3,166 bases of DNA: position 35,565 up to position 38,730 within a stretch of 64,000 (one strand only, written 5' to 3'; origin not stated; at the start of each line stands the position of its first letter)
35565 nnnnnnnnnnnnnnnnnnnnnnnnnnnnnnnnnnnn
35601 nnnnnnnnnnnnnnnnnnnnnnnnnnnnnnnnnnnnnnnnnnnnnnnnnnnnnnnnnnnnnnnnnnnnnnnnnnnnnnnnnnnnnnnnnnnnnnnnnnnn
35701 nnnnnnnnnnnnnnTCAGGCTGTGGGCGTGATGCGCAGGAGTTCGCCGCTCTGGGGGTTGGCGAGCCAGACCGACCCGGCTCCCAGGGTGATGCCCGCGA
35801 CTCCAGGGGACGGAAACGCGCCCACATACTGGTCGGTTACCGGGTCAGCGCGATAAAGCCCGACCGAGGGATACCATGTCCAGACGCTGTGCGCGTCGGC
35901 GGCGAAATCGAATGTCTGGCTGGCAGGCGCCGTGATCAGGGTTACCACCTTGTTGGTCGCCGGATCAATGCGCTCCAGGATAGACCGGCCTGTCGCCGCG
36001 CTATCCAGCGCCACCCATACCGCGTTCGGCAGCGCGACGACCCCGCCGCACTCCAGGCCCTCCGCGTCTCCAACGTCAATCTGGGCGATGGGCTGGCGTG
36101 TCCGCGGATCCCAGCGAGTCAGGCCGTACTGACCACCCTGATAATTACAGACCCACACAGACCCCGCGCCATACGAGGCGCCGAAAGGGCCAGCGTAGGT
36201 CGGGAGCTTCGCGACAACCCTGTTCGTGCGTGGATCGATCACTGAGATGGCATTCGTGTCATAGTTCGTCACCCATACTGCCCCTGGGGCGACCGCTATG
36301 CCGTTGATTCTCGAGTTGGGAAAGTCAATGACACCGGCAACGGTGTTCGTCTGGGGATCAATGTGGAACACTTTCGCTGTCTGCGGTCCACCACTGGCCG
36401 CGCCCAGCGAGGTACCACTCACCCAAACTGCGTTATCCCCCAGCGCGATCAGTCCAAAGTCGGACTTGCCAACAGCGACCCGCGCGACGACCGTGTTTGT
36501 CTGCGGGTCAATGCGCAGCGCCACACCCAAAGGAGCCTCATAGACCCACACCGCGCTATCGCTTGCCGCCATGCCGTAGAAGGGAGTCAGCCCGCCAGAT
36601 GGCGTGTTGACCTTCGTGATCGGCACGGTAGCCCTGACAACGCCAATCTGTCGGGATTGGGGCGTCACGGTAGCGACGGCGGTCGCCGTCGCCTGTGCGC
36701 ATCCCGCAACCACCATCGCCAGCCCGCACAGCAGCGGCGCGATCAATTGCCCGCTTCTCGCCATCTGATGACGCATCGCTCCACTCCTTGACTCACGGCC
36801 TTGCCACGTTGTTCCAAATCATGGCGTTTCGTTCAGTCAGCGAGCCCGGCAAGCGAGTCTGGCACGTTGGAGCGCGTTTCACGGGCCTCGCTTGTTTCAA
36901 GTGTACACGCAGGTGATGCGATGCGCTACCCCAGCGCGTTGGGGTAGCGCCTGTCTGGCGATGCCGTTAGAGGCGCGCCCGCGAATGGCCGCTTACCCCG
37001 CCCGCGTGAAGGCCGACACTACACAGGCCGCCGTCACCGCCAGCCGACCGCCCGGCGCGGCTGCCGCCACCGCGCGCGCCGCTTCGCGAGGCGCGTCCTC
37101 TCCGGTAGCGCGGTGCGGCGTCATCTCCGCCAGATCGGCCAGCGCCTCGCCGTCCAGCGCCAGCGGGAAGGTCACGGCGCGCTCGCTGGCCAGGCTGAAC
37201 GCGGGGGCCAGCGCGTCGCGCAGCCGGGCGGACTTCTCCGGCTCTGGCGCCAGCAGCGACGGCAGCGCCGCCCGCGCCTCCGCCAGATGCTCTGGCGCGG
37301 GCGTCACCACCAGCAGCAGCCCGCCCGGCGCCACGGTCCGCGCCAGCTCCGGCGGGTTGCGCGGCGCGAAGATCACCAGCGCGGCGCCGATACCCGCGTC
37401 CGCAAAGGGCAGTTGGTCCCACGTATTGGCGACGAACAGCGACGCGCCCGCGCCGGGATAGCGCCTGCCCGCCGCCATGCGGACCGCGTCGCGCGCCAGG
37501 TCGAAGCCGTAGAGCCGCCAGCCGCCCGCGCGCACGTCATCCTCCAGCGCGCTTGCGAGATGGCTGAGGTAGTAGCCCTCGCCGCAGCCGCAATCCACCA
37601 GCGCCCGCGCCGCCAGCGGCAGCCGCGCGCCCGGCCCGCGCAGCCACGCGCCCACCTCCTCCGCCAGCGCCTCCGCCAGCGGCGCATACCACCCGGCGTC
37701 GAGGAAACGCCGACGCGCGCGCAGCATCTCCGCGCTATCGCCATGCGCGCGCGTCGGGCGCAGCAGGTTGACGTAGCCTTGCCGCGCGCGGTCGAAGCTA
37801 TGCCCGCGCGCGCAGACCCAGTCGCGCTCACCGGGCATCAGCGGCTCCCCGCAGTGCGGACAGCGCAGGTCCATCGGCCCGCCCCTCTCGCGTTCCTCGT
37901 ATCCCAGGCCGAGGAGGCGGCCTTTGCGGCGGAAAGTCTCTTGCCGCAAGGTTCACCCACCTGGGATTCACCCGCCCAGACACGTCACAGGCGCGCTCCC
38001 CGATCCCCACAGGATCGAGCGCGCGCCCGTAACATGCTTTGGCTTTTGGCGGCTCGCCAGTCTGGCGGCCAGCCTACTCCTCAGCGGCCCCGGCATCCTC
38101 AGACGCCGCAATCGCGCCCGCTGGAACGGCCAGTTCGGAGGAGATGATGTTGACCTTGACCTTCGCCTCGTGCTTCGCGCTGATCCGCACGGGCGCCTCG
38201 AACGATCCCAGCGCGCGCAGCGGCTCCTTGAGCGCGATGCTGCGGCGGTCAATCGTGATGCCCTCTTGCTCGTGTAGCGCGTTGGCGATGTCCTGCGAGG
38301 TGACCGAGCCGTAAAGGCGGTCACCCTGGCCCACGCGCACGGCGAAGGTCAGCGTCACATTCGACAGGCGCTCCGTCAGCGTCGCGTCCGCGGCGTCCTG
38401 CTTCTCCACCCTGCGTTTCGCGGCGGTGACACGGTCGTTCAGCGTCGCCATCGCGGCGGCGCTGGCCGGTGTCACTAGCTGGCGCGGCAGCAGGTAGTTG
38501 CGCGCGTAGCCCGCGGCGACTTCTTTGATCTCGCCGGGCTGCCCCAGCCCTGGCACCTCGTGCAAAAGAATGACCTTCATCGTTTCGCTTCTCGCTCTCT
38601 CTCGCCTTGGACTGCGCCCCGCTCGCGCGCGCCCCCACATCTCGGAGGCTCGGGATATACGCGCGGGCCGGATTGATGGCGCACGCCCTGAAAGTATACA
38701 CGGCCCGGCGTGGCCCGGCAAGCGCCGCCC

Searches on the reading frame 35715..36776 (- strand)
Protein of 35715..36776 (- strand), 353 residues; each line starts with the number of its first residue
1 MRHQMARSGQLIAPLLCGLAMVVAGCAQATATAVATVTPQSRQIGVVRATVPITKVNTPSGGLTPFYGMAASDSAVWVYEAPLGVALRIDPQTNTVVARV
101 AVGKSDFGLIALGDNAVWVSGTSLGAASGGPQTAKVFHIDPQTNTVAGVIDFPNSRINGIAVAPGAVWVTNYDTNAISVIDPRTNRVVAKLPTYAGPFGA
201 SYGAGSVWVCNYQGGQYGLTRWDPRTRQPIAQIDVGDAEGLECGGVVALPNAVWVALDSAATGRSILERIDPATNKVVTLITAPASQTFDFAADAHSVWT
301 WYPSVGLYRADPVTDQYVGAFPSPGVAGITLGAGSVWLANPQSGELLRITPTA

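Call 4: search_protein_families(library=pfam, proteins=[window:35715-36776:-], max_evalue=1)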
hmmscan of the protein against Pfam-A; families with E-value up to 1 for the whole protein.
window:35715-36776:- (353 aa): 5 families
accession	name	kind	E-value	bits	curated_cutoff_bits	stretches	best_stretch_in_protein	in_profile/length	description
PF21959.2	DUF6923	-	9.1e-11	42.4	27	2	132-219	107-190/234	Repeat of unknown function (DUF6923)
PF24684.1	Vgb_lyase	-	3.6e-07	29.7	50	1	29-219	21-206/290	Virginiamycin B lyase family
PF16819.11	DUF5074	-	9.3e-06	25.4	27.2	2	136-235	119-223/353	Domain of unknown function (DUF5074)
PF02983.19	Pro_Al_protease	-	0.00087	19.7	23.4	0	270-296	29-56/59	Alpha-lytic protease prodomain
PF05096.18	Glu_cyclase_2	-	0.0082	16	22.3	1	73-191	92-204/249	Glutamine cyclotransferase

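Call 5: search_protein_families(library=padloc, proteins=[window:35715-36776:-], max_evalue=1)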
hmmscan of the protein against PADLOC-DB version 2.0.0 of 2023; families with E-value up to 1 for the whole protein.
window:35715-36776:- (353 aa): 0 families

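Call 9: search_protein_families(library=ncbifam, proteins=[window:35715-36776:-], max_evalue=1)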
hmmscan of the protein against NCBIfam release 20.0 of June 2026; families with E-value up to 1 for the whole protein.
window:35715-36776:- (353 aa): 4 families
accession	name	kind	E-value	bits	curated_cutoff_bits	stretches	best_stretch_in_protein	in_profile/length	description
TIGR02276.1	beta_rpt_yvtn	repeat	1.4e-13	50.5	27.85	2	167-201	6-40/42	beta-propeller repeat protein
TIGR03866.1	PQQ_ABC_repeats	subfamily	3.2e-06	26.4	287.3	1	139-300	26-183/310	PQQ-dependent catabolism-associated beta-propeller protein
NF052280.1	7_blade_YncE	equivalog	0.012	14.5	400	1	98-191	21-295/338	7-bladed beta-propeller protein YncE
TIGR02658.1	TTQ_MADH_Hv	equivalog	0.15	10.8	454.45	0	87-157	37-107/358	methylamine dehydrogenase (amicyanin) large subunit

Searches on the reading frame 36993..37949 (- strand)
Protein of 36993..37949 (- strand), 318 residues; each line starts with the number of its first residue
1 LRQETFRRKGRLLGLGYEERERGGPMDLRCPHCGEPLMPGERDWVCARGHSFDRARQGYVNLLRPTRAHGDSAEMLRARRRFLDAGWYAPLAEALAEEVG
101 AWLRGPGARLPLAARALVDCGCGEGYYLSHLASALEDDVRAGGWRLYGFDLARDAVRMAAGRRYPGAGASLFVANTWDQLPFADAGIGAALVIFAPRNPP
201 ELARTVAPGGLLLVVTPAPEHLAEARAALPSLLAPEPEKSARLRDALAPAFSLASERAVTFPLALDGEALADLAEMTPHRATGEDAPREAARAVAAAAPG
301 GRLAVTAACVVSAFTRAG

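Call 105: search_protein_families(library=pfam, proteins=[window:36993-37949:-], max_evalue=0.001)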
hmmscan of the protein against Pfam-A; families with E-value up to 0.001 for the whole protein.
window:36993-37949:- (318 aa): 4 families
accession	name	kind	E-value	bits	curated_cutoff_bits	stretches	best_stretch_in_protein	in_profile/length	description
PF21302.3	Zn_ribbon_RlmA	-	1.7e-13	50.8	27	1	29-63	2-36/44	RlmA, N-terminal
PF13649.12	Methyltransf_25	-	3.7e-05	24.8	27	1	118-195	2-73/97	Methyltransferase domain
PF13489.12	Methyltransf_23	-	6.4e-05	23.2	27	1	115-224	24-126/164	Methyltransferase domain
PF08241.18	Methyltransf_11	-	0.00021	22.3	21.2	0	118-194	1-68/95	Methyltransferase domain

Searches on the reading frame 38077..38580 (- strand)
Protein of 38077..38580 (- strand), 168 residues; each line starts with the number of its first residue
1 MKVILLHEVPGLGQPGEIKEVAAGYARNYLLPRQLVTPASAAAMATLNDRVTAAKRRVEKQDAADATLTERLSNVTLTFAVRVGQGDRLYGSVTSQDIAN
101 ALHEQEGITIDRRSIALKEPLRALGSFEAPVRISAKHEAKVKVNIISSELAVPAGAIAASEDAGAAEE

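Call 47: find_related_loci(query=window:38077-38580:-, collection=genome_contigs, flank=10000)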
Query window:38077-38580:- (168 aa) in genome_contigs; peptide patterns used: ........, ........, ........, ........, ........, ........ (x = any residue, [..] = any of these).
599 stretches matched a pattern (row limit reached: there are more); 11 encode a relative of the query (tblastn E <= 1e-3); 11 distinct loci.
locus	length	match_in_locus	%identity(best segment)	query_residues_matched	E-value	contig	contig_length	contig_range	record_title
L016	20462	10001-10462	87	1-154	2e-86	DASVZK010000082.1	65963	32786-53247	MAG TPA_asm: Ktedonobacterales bacterium isolate SMAG_U2626 k141_530122, whole genome shotgun sequence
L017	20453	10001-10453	43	1-151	1e-33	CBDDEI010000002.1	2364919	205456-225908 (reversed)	MAG: Dehalococcoidia bacterium isolate bf458f4b-15b8-4b1a-845f-e047e3056d72 genome assembly, contig: contig_2, whole gen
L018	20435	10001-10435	42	1-146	5e-33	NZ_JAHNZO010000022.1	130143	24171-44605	Paenibacillus oleatilyticus strain SM69 NODE_22_length_130143_cov_61.315870, whole genome shotgun sequence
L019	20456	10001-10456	40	1-153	7e-33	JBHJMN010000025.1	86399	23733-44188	Paenibacillus elgii strain KM_B45 1B45_contig_25, whole genome shotgun sequence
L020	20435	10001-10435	42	1-146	7e-33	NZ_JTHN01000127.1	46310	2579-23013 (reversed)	Paenibacillus sp. A3 contig_127, whole genome shotgun sequence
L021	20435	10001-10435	41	1-146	2e-32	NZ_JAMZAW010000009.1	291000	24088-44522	Paenibacillus tyrfis strain Q-3-15 9, whole genome shotgun sequence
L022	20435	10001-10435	41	1-146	3e-32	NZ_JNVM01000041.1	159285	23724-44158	Paenibacillus tyrfis strain MSt1 Contig_41, whole genome shotgun sequence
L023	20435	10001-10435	41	1-146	2e-31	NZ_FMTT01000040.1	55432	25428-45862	Paenibacillus tianmuensis strain CGMCC 1.8946, whole genome shotgun sequence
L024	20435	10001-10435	35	1-145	2e-29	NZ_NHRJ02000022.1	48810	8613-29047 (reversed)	Paenibacillus xerothermodurans strain ATCC 27380 scaffold_21, whole genome shotgun sequence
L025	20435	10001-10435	42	1-146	9e-33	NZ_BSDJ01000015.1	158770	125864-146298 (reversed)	Paenibacillus tyrfis strain YSS-72.2.G2 Contig015, whole genome shotgun sequence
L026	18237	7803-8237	41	1-146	2e-32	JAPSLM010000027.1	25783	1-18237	MAG: Paenibacillus sp. isolate RH59_bin.030 NODE_1407_length_25783_cov_161.079514, whole genome shotgun sequence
